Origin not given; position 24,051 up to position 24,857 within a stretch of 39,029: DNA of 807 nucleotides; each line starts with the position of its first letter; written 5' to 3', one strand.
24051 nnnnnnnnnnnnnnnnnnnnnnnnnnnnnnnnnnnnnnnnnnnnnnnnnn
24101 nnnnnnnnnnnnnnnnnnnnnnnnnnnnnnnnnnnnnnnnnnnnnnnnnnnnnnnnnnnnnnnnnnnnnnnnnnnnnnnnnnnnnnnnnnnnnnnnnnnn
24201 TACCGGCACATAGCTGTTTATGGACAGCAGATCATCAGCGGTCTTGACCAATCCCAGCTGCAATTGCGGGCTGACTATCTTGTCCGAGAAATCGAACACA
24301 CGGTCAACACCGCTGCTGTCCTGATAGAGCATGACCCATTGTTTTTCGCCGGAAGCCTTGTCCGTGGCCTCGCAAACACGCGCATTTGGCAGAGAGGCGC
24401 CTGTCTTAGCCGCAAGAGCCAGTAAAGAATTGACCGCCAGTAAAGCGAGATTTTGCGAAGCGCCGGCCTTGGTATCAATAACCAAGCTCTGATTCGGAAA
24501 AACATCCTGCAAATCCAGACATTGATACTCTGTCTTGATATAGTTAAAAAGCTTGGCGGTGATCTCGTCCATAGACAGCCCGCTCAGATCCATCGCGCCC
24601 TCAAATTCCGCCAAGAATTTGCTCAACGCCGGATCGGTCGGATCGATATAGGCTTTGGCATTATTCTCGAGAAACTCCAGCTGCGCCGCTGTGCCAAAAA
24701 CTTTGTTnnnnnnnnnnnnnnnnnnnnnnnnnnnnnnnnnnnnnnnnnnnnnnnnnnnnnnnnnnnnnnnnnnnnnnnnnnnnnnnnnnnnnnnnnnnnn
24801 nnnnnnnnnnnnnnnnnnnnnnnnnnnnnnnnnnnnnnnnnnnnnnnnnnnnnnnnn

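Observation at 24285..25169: Tandem transglutaminase-like domains at the N-terminus: one intact Cys-His-Asp triad, one inactivated copy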

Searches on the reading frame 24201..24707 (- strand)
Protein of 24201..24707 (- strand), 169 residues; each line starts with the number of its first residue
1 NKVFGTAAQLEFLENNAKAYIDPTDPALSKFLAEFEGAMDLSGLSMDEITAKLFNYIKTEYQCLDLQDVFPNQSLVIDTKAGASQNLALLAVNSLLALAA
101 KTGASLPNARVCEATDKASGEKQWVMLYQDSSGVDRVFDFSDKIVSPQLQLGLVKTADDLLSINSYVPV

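Call 60: predict_structure(alignment_id=A4)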
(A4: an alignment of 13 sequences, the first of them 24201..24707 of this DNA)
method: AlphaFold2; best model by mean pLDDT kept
length: 169 residues; sequences in the alignment: 13
mean_pLDDT: 75.5   pTM: 0.76
mean pLDDT of the five models: 75.5, 75.4, 74.5, 74.1, 73.3
residues with pLDDT >= 90: 32; 70-90: 86; 50-70: 27; < 50: 24
segments of 3 or more residues with pLDDT < 50: 1-3, 148-155, 158-169
pLDDT, mean of each block of 10 residues (from residue 1): 51 55 79 92 87 90 81 88 91 89 81 79 86 82 63 48 37
secondary structure, 60 per line:
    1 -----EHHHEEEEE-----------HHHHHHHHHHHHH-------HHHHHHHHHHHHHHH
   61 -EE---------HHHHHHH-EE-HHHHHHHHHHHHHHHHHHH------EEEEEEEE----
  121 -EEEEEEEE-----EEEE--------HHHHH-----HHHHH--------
elements in order: E10-14 H26-38 H46-60 H73-79 H84-102 E109-116 E122-129 E135-138 H147-151 H157-161

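Call 63: fold_search(model_id=the predicted structure, library=pdb)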
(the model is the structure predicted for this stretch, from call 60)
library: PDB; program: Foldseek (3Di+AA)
matches with E <= 10: 377; with E <= 0.001: 0
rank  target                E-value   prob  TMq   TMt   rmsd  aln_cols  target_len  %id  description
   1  4fgp_A                2.4e-03  1.00  0.52  0.47   3.5       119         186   12  Legionella pneumophila LapG (EGTA-treated) (released 2012-06-20)
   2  4fgq_A                3.9e-03  1.00  0.52  0.49   3.5       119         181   12  Legionella pneumophila LapG (released 2012-06-20)
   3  4fgq_B                4.9e-03  1.00  0.52  0.48   3.4       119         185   12  Legionella pneumophila LapG (released 2012-06-20)
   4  4u65_E                6.2e-03  1.00  0.54  0.50  13.6       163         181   13  Structure of the periplasmic output domain of the Legionella pneumophila LapD ortholog CdgS9 in complex with Pseudomon (released 2014-08-13)
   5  4fgp_B                7.4e-03  1.00  0.52  0.47   3.5       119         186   12  Legionella pneumophila LapG (EGTA-treated) (released 2012-06-20)
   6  7pjo_AAA              7.4e-03  0.99  0.35  0.28   8.6       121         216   14  Crystal form 3 of CPR-C4: a cysteine protease from the Candidate Phyla Radiation (released 2022-07-06)
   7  7ob6_B                9.4e-03  0.98  0.35  0.28   7.9       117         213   14  CPR-C4 - a conserved novel protease from the Candidate Phyla Radiation (released 2022-04-27)
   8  3isr_A                9.4e-03  0.96  0.41  0.26  10.7       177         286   13  The Crystal Structure of a Putative Cysteine Protease from Cytophaga hutchinsonii to 1.9A (released 2009-09-08)
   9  8ig0_B                1.3e-02  1.00  0.41  0.16   4.4       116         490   22  Crystal structure of menin in complex with DS-1594b (released 2023-03-22)
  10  7ob6_A                1.3e-02  0.99  0.40  0.32   4.5       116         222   17  CPR-C4 - a conserved novel protease from the Candidate Phyla Radiation (released 2022-04-27)
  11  7ob7                  1.3e-02  0.98  0.37  0.31   5.1       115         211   16  CPR-C4 - novel protease from the Candidate Phyla Radiation (CPR) (released 2022-04-27)
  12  6g49                  1.4e-02  0.99  0.48  0.31   5.1       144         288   14  Crystal structure of the periplasmic domain of TgpA from Pseudomonas aeruginosa (released 2019-04-10)
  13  7pjo_BBB              1.4e-02  0.96  0.34  0.27   8.7       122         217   15  Crystal form 3 of CPR-C4: a cysteine protease from the Candidate Phyla Radiation (released 2022-07-06)
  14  3u85_A                1.6e-02  1.00  0.42  0.17   4.1       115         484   22  Crystal structure of human menin in complex with MLL1 (released 2012-02-15)
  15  3u84_B                2.7e-02  0.99  0.42  0.17   4.5       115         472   17  Crystal Structure of Human Menin (released 2012-02-15)
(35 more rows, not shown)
